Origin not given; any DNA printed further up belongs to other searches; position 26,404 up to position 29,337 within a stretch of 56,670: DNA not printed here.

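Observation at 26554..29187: Nudix hydrolase fused to a divergent RelA/SpoT-like synthetase domain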

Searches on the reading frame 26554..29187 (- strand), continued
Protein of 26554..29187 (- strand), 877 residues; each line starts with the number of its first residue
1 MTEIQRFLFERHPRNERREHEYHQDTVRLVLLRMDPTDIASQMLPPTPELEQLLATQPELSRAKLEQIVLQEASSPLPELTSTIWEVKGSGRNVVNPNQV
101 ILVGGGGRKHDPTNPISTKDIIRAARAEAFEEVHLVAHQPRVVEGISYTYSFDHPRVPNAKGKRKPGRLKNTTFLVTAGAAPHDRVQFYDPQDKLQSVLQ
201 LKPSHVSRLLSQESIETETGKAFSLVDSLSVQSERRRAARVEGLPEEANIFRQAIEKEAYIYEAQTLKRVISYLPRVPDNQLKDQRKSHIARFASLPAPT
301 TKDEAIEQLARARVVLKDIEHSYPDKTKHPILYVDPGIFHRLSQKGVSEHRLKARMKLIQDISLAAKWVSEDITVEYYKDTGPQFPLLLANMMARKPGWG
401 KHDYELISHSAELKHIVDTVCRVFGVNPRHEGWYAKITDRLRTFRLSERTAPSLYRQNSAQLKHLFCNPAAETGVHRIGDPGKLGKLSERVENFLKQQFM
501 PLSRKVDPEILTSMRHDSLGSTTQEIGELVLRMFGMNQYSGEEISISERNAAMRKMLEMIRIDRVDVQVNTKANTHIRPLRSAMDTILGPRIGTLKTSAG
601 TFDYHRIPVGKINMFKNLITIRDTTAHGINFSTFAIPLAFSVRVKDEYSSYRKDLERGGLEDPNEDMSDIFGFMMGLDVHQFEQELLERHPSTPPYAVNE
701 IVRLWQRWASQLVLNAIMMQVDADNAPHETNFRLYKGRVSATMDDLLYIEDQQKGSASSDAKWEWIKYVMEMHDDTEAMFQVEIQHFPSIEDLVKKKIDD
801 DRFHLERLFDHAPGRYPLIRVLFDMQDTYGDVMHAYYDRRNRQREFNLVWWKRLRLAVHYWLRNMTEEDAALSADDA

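Call 95: find_encoding_contigs(protein=P0012, flank=7000, max_places=1)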
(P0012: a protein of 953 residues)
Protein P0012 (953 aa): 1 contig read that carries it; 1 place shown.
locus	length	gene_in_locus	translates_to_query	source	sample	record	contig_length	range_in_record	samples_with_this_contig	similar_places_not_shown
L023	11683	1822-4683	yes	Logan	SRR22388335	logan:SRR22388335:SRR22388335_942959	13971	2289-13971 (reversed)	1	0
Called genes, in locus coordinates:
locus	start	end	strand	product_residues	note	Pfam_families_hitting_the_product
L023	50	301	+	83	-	-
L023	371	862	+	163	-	-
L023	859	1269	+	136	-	-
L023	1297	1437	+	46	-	-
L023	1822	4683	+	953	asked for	-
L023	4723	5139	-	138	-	PF00334:NDK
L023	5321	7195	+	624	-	-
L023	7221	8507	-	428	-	PF00675:Peptidase_M16, PF05193:Peptidase_M16_C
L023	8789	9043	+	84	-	-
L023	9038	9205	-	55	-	-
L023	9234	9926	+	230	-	PF01797:Y1_Tnp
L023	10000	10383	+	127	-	-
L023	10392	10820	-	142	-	-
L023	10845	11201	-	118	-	-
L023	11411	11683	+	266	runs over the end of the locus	PF04203:Sortase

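Call 96: find_encoding_contigs(protein=P0043, flank=7000, max_places=1)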
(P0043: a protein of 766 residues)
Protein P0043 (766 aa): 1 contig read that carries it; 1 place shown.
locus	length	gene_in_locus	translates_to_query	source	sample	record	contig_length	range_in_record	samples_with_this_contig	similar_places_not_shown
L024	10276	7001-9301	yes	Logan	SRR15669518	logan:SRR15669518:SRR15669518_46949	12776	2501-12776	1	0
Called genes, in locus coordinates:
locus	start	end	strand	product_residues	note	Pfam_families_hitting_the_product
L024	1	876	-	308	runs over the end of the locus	PF13641:Glyco_tranf_2_3 (weak), PF00535:Glycos_transf_2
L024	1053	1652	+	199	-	PF01250:Ribosomal_S6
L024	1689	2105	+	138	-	PF00436:SSB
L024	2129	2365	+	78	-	PF01084:Ribosomal_S18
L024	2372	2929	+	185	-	PF08207:EFP_N, PF01132:EFP, PF09285:Elong-fact-P_C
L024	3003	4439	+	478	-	PF00224:PK, PF02887:PK_C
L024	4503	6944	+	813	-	PF01326:PPDK_N, PF00391:PEP-utilizers, PF02896:PEP-utilizers_C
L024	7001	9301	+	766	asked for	PF00293:NUDIX (weak)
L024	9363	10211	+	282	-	-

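Call 97: find_encoding_contigs(protein=P0022, flank=7000, max_places=1)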
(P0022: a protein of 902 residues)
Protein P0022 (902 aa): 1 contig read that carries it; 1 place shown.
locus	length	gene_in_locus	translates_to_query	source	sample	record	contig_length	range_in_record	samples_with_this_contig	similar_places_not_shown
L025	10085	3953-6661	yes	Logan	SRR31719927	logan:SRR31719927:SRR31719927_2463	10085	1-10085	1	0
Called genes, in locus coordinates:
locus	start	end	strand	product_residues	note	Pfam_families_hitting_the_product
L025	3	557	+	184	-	?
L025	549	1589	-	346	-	PF13353:Fer4_12 (weak), PF04055:Radical_SAM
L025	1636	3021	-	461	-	-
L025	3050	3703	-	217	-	PF05552:MS_channel_1st_1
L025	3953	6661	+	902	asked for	PF00293:NUDIX (weak)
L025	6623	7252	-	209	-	PF00834:Ribul_P_3_epim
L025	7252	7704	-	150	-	PF02502:LacAB_rpiB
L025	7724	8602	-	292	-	PF00892:EamA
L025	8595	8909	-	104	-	PF00459:Inositol_P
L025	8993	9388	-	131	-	PF00459:Inositol_P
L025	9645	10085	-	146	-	?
